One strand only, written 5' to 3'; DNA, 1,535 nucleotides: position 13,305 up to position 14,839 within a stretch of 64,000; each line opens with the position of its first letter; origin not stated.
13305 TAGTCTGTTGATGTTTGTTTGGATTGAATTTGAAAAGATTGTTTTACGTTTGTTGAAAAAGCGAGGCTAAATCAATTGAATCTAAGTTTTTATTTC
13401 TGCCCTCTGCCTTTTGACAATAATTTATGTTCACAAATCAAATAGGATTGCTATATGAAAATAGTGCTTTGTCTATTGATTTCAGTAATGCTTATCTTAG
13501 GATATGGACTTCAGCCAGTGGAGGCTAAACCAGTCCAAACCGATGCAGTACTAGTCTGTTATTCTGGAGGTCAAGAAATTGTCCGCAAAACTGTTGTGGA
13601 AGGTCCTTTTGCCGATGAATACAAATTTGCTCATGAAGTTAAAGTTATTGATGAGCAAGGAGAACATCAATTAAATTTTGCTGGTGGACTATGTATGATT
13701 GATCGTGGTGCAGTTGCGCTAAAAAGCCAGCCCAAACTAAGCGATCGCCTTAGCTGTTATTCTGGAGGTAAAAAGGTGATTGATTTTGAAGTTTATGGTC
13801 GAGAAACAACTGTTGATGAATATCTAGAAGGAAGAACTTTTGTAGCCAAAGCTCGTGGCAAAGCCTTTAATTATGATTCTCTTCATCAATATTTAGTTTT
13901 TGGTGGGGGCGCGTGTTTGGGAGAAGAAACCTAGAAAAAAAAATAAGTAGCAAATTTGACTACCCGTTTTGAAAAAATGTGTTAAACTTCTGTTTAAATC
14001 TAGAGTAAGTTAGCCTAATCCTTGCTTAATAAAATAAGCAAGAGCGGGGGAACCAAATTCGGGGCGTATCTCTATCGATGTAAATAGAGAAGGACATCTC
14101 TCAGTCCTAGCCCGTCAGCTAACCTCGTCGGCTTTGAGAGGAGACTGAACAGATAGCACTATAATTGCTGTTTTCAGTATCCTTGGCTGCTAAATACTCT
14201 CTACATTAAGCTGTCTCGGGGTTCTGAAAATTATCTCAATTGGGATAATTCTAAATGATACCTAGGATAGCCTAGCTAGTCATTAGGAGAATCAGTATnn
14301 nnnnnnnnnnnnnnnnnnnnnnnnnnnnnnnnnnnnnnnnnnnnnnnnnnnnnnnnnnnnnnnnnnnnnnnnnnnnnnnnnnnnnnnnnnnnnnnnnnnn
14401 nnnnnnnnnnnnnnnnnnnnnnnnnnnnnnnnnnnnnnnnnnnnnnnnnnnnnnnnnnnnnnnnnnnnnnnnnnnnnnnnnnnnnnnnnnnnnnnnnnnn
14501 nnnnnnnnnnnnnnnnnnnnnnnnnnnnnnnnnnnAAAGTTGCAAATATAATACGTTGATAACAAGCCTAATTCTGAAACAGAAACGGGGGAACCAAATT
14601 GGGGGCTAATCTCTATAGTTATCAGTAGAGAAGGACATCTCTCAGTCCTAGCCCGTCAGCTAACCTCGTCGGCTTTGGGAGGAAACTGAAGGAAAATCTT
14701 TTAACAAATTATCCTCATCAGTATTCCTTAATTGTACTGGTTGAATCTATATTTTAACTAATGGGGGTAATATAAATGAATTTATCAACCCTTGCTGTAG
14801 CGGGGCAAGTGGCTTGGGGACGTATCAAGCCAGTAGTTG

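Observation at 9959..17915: Putative regulon: ExoD plus Ca2+-type P-ATPase and a three-component CmpA/NrtA/CynA-like ABC transporter behind the same leader element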

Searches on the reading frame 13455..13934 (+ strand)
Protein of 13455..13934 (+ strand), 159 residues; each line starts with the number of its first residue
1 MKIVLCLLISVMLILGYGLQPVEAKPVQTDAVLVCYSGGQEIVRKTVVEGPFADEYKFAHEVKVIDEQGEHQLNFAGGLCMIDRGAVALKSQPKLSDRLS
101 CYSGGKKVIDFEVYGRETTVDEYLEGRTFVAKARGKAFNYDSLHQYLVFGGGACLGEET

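Call 6: search_protein_families(library=pfam, proteins=[window:13455-13934:+], max_evalue=0.01)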
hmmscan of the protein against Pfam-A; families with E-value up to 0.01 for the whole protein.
window:13455-13934:+ (159 aa): 0 families

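Call 7: search_protein_families(library=ncbifam, proteins=[window:13455-13934:+], max_evalue=0.01)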
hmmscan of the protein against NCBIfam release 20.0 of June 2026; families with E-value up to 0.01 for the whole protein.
window:13455-13934:+ (159 aa): 0 families

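Call 63: search_protein_representatives(protein=window:13455-13934:+)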
Query: 159 residues. Proteins with E-value up to 0.001 (for the whole library): 5; up to 1e-10: 2; up to 1e-30: 1. The best 5 are listed.
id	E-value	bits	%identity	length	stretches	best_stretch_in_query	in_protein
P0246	1.0e-61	223.9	67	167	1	7-159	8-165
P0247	2.4e-16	76.5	43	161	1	25-158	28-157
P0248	2.1e-09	54.0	72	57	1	46-81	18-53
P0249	1.5e-06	44.7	51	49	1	97-141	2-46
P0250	1.1e-05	41.9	40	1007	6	62-104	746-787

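Call 67: search_protein_families(library=pfam, proteins=[window:13455-13934:+], max_evalue=10)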
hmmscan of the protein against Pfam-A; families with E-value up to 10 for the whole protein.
window:13455-13934:+ (159 aa): 0 families

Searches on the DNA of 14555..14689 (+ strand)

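Call 23: build_rna_model(alignment_id=A2, structure=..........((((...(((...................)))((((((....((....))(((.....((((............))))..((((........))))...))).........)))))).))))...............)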
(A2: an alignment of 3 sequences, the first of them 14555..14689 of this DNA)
Model R1 built from alignment A2 (3 sequences, 147 columns); structure: as given.
model positions 141; base pairs 26; branch points 3; effective number of sequences 1.11; information 0.59 bits per position. Calibrated on 0.2 Mb of random sequence (short: E-values are rough).
structure used (alignment columns):
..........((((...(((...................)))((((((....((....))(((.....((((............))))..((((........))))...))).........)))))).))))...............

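Call 24: search_with_rna_model(model_id=R1, sources=[L001, L002, L003, L004, L005, L006, L007, L008, L009, L010, L011, L012, L013, L014, L015, L016, L017, L018, L019, L020, L021, L022, L023, L024, L025, L026, L027, L028, L029, L030, L031, L032, L033, L034, L035, L036, L037, L038, L039, L040, L041, L042, L043, L044, L045, L046, L047, L048, L049, L050, L051, L052, L053, L054, L055, L056, L057, L058, L059, L060, L061, L062, L063, L064, L065, L066, L067, L068, L069, L070, L071, L072, L073, L074, L075, L076, L077, L078, L079, L080], max_evalue=0.01, make_alignment=true)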
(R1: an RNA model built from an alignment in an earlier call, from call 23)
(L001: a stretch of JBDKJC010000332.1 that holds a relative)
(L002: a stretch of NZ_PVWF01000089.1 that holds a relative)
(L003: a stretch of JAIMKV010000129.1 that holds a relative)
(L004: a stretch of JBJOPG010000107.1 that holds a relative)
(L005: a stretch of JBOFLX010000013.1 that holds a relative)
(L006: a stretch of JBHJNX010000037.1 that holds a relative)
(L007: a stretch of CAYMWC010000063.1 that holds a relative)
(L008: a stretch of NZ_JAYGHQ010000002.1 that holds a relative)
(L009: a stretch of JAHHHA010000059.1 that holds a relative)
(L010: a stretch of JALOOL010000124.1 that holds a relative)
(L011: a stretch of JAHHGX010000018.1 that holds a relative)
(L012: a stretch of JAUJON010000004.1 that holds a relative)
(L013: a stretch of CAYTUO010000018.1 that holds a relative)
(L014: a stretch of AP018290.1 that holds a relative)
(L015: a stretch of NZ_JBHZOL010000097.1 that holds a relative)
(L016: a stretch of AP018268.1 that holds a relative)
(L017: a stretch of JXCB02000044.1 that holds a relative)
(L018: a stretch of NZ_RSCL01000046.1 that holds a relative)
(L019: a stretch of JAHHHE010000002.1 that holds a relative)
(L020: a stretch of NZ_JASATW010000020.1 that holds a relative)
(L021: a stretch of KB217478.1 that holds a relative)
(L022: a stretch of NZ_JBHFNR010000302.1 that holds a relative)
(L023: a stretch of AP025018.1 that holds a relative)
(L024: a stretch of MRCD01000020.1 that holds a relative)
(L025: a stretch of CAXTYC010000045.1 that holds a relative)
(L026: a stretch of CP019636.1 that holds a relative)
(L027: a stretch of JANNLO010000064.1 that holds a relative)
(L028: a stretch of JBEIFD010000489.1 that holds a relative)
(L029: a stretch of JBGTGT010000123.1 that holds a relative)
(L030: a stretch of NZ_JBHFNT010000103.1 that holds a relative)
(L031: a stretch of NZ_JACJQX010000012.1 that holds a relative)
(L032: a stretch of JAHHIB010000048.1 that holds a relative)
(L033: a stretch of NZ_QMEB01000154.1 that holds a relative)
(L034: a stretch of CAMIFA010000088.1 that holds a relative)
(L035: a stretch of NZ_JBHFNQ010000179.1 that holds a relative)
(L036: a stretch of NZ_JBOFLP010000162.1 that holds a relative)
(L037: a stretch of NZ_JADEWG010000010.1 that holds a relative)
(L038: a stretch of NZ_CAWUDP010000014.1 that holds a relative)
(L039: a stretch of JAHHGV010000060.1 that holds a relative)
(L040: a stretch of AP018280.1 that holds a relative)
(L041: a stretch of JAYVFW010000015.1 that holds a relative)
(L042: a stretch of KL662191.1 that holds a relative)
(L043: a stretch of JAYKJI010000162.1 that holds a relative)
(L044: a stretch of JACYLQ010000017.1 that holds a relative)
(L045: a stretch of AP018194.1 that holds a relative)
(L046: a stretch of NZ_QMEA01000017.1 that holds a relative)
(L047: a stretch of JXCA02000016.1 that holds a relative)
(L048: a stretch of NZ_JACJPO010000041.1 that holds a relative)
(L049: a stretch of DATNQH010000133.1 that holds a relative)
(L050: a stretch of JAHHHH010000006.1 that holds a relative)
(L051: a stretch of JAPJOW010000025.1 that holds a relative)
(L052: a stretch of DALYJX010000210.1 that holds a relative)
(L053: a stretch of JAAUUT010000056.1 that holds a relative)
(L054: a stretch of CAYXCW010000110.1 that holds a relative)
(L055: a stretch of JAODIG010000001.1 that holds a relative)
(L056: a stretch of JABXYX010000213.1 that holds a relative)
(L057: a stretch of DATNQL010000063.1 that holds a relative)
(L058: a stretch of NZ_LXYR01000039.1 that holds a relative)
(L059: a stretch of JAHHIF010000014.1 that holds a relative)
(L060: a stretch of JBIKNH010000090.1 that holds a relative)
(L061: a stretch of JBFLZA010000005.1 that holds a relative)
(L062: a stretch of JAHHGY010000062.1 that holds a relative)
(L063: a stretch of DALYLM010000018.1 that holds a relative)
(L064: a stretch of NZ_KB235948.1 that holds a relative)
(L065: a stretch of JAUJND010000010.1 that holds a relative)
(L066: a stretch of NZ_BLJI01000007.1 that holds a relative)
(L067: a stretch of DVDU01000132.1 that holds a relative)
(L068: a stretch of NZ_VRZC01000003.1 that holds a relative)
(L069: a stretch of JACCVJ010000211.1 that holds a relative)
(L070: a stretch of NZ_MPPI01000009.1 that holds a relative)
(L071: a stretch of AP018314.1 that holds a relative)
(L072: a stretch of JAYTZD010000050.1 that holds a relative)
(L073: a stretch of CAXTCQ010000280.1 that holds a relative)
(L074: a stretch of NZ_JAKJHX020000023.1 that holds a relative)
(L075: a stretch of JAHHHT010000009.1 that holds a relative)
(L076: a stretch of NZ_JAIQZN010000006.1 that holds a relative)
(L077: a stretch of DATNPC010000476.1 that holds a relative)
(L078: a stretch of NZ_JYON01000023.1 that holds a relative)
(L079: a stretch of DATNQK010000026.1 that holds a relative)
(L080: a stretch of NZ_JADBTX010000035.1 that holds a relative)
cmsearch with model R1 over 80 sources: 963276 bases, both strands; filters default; matches with E-value up to 0.01: 96.
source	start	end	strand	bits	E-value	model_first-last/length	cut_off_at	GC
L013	4881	5030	+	136.7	9.7e-28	1-141/141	no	0.49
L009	4416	4559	+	133.7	4.3e-27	1-141/141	no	0.47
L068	4719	4856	+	131.7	1.3e-26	1-141/141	no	0.43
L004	5291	5428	+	130.2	2.7e-26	1-141/141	no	0.42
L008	4871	5042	+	127.7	9.7e-26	1-141/141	no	0.45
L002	4097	4256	+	122.8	1.3e-24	1-141/141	no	0.45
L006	4497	4629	+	121.6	2.2e-24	1-141/141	no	0.48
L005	4347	4504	+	120.5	4.1e-24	1-141/141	no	0.43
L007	3715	3896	+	119.2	8e-24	1-141/141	no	0.4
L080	4915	5049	+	118.7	1e-23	1-141/141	no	0.5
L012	2476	2656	+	118.6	1.1e-23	1-141/141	no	0.48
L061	4484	4661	+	117.8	1.6e-23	1-141/141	no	0.49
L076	4743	4898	+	117.6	1.8e-23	1-141/141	no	0.49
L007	3246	3403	+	117.4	2e-23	1-141/141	no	0.43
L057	2166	2353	+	116.6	3e-23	1-141/141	no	0.49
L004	1287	1426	+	116.2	3.6e-23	1-141/141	no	0.42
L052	4699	4848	+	115.4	5.6e-23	1-141/141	no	0.51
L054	3562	3711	+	115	6.8e-23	1-141/141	no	0.5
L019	4835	5015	+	114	1.1e-22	1-141/141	no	0.4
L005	4815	4996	+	113.8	1.3e-22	1-141/141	no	0.38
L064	4657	4825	+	113.8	1.3e-22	1-141/141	no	0.55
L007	7796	7958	+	113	1.9e-22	1-141/141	no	0.43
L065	4654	4836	+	112.9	2e-22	1-141/141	no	0.46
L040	4617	4854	+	112.9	2.1e-22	1-141/141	no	0.43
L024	4833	5008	+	112.7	2.3e-22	1-141/141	no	0.39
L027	4847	5001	+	112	3.2e-22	1-141/141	no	0.41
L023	4791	5032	+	112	3.2e-22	1-141/141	no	0.4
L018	4801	5036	+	111.8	3.5e-22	1-141/141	no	0.39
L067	4830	5011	+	111.7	3.7e-22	1-141/141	no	0.48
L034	4733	4914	+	111.7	3.8e-22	1-141/141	no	0.41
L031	4816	4964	+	111.4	4.4e-22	1-141/141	no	0.43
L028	594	748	+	111.2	4.9e-22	1-141/141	no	0.46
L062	4852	5001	+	110.9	5.8e-22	1-141/141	no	0.45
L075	4616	4784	+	110.1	8.6e-22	1-141/141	no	0.54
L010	4830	5042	+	109.9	9.7e-22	1-141/141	no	0.45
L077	4629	4816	+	109.6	1.1e-21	1-141/141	no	0.49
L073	1451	1620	+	109.3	1.3e-21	1-141/141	no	0.45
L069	4193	4340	+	109.2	1.3e-21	1-141/141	no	0.45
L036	3835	3984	+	109.2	1.3e-21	1-141/141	no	0.45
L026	4516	4737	+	108.6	1.9e-21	1-141/141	no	0.45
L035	656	810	+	107.8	2.9e-21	1-141/141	no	0.5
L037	4747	4901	+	107.4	3.5e-21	1-141/141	no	0.46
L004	1755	1902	+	107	4.2e-21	1-141/141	no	0.46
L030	4706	4860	+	106.9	4.5e-21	1-141/141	no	0.48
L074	4752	4950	+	106.8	4.7e-21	1-141/141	no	0.4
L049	3833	4077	+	106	7.2e-21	1-141/141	no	0.42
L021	4795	5036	+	105.5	9.2e-21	1-141/141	no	0.39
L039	4569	4764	+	104.9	1.3e-20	1-141/141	no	0.43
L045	4384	4591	+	104.8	1.3e-20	1-141/141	no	0.45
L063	4773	4950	+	104.7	1.4e-20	1-141/141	no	0.47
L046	4518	4737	+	104.1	1.9e-20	1-141/141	no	0.37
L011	4763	5010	+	104.1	1.9e-20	1-141/141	no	0.35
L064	2624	2795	+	104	1.9e-20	1-141/141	no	0.53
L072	4676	4874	+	103.9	2.1e-20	1-141/141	no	0.42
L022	1214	1369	+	103.8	2.2e-20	1-141/141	no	0.48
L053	4811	5047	+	103.2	3e-20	1-141/141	no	0.45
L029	4778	4923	+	102.7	3.9e-20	1-141/141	no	0.47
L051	4799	4945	+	102.6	4e-20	1-141/141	no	0.44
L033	4496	4691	+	102.4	4.5e-20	1-141/141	no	0.43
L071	4661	4856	+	102.3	4.7e-20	1-141/141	no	0.43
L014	4796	5035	+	102.2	4.9e-20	1-141/141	no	0.41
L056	2376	2570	+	102.2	5.1e-20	1-141/141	no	0.43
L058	4881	5058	+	102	5.5e-20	1-141/141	no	0.48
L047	4487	4682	+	101.8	6e-20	1-141/141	no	0.43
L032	4501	4707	+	101.4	7.5e-20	1-141/141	no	0.44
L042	4897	5047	+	101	9.2e-20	1-141/141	no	0.5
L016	4481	4712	+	100.7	1.1e-19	1-141/141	no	0.43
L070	4883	5059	+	100.7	1.1e-19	1-141/141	no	0.49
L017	4497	4731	+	100.4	1.2e-19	1-141/141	no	0.43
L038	4499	4734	+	100.4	1.3e-19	1-141/141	no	0.43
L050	4534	4757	+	100.2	1.4e-19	1-141/141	no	0.41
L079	4849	5027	+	98.8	2.9e-19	1-141/141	no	0.46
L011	409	586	+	98.4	3.5e-19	1-141/141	no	0.44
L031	2755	2971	+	97.6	5.4e-19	1-141/141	no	0.44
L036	1738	1954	+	97.6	5.4e-19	1-141/141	no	0.44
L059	4757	4932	+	96.9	7.8e-19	1-141/141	no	0.5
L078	4748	4923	+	96.4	9.9e-19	1-141/141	no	0.43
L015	4839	5022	+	96.1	1.1e-18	1-141/141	no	0.49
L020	4840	5024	+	94.9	2.2e-18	1-141/141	no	0.5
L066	4856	5022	+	93.9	3.6e-18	1-141/141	no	0.44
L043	4805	4950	+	92.8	6.5e-18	1-141/141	no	0.47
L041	94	270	+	91.2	1.5e-17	1-141/141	no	0.5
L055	4905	5049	+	89.7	3.2e-17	1-141/141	no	0.5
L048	3963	4113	+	87.1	1.2e-16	1-141/141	no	0.48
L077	8398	8536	+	81.6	2e-15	1-141/141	no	0.5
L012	8320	8480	+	80.9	3e-15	1-141/141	no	0.48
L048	7413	7556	+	79.7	5.6e-15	1-141/141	no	0.51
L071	8549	8681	+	74.7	7.4e-14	1-141/141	no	0.45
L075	3672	3840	+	71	5e-13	1-141/141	no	0.53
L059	8379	8538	+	65.3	9.1e-12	1-141/141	no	0.51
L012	4762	4915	+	63.8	2e-11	1-141/141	no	0.51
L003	357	490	+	55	1.9e-09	1-141/141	no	0.28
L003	1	49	+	52.3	7.4e-09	93-141/141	5'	0.53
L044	4854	5007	+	48.1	6.6e-08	1-141/141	no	0.39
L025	4708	4861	+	47.5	8.7e-08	1-141/141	no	0.47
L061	8361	8495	+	39.4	5.8e-06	1-141/141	no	0.46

Alignment A3: 96 matches aligned to the model, 358 columns, each read 5' to 3' on its own strand. Consensus structure (alignment columns), stored with it:
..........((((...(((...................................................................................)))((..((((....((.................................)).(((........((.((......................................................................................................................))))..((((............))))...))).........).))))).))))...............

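Call 33: search_with_rna_model(model_id=R1, sources=[L081, L083, L085, L060, window], max_evalue=1)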
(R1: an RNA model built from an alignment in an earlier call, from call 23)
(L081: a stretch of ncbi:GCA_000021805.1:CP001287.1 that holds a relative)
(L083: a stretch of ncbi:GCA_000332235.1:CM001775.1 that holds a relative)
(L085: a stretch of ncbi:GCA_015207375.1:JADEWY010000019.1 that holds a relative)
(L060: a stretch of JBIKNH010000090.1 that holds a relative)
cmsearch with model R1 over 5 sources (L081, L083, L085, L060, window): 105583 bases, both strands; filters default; matches with E-value up to 1: 4.
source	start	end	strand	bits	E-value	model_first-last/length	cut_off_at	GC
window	14002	14148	+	162.3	1.9e-34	1-141/141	no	0.46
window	9417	9556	+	160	6.2e-34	1-141/141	no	0.42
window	14555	14689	+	159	1e-33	1-141/141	no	0.47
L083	4595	4731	+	135.8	1.6e-28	1-141/141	no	0.43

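Call 36: search_with_rna_model(model_id=R1, sources=[L086, L087, L088, L089, L090, L091, L092, L093, L094, L095, L096, L097, L098, L099, L100, L101, L102, L103, L104, L105, L106, L107, L108, L109, L110, L111, L112, L113, L114, L115, L116, L117, L118, L119, L120, L121, L122, L123, L124, L125, L126, L127, L128, L129, L130, L131, L132, L133, L134, L135, L136, L137, L138, L139, L140, L141, L142, L143, L144, L145, L146, L147, L148, L149, L150, L151, L152, L153, L154, L155, L156, L157, L158, L159, L160, L161, L162, L163, L164, L165], max_evalue=0.01)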
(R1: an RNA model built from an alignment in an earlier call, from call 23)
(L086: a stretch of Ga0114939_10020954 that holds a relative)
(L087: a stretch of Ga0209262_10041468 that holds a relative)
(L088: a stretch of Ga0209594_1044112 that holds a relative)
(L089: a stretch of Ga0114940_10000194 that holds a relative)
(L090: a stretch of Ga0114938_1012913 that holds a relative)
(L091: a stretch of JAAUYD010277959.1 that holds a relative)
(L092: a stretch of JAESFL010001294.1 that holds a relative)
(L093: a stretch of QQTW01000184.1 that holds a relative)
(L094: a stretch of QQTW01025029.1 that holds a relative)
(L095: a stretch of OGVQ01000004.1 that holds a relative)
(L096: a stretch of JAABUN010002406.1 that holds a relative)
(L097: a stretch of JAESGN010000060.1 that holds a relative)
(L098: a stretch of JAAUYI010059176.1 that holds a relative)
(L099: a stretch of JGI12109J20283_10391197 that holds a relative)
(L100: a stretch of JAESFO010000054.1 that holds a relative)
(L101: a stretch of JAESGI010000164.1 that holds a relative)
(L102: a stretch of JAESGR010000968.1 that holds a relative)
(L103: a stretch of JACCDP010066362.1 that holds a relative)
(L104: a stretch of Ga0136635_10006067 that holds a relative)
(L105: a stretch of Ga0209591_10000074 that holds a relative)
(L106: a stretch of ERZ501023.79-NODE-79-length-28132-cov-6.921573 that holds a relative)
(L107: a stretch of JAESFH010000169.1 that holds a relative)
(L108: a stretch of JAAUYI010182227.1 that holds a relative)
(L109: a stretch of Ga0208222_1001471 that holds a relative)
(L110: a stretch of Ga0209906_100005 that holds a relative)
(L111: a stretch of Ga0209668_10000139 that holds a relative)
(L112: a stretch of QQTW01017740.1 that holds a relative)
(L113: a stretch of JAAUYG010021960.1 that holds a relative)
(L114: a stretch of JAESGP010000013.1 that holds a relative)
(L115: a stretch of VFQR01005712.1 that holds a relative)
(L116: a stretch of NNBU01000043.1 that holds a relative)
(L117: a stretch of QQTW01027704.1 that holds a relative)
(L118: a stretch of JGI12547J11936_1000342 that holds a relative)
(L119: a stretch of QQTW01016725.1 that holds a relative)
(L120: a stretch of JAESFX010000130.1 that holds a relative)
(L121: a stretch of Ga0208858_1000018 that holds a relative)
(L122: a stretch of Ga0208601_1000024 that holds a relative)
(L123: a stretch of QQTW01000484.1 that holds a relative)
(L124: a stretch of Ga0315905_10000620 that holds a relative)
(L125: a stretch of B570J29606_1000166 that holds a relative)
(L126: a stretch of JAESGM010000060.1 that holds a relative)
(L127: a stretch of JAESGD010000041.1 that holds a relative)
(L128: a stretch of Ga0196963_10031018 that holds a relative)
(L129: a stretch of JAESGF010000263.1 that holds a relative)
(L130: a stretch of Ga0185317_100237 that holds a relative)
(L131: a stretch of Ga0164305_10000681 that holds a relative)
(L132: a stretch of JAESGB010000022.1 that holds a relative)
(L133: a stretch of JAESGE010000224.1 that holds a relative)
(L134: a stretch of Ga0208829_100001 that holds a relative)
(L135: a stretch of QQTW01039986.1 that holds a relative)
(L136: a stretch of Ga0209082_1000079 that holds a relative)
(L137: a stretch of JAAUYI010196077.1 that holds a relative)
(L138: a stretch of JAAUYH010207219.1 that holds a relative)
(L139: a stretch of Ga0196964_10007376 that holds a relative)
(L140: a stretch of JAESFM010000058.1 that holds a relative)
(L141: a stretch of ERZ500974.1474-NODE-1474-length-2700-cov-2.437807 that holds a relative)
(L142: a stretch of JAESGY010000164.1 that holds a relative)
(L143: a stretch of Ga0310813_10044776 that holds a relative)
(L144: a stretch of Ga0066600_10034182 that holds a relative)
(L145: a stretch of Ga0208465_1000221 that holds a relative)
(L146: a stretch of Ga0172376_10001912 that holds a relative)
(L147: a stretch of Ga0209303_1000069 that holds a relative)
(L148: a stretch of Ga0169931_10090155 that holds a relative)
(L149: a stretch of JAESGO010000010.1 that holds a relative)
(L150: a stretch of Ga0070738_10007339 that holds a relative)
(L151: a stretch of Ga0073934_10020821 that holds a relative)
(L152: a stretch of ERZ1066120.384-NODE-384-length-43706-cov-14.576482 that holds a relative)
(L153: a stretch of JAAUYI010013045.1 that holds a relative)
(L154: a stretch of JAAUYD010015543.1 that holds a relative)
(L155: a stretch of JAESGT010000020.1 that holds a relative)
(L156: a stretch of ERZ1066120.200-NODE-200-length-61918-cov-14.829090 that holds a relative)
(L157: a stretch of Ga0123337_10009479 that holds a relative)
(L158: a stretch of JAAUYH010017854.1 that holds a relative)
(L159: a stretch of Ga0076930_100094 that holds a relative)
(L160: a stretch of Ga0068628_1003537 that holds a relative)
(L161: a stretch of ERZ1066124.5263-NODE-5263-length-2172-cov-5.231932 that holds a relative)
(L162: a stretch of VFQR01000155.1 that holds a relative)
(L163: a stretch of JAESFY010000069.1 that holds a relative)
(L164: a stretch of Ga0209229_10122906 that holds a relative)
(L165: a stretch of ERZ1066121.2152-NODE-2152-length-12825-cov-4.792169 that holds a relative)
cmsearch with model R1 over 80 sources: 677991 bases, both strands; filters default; matches with E-value up to 0.01: 5.
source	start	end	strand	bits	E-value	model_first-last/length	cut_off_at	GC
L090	1998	2160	+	137.8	3.8e-28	1-141/141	no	0.53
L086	1737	1890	+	132.7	5.1e-27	1-141/141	no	0.42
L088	53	224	+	123.8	5.1e-25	1-141/141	no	0.5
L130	523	691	+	111.5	2.8e-22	1-141/141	no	0.54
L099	1987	2161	+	102.9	2.5e-20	1-141/141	no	0.52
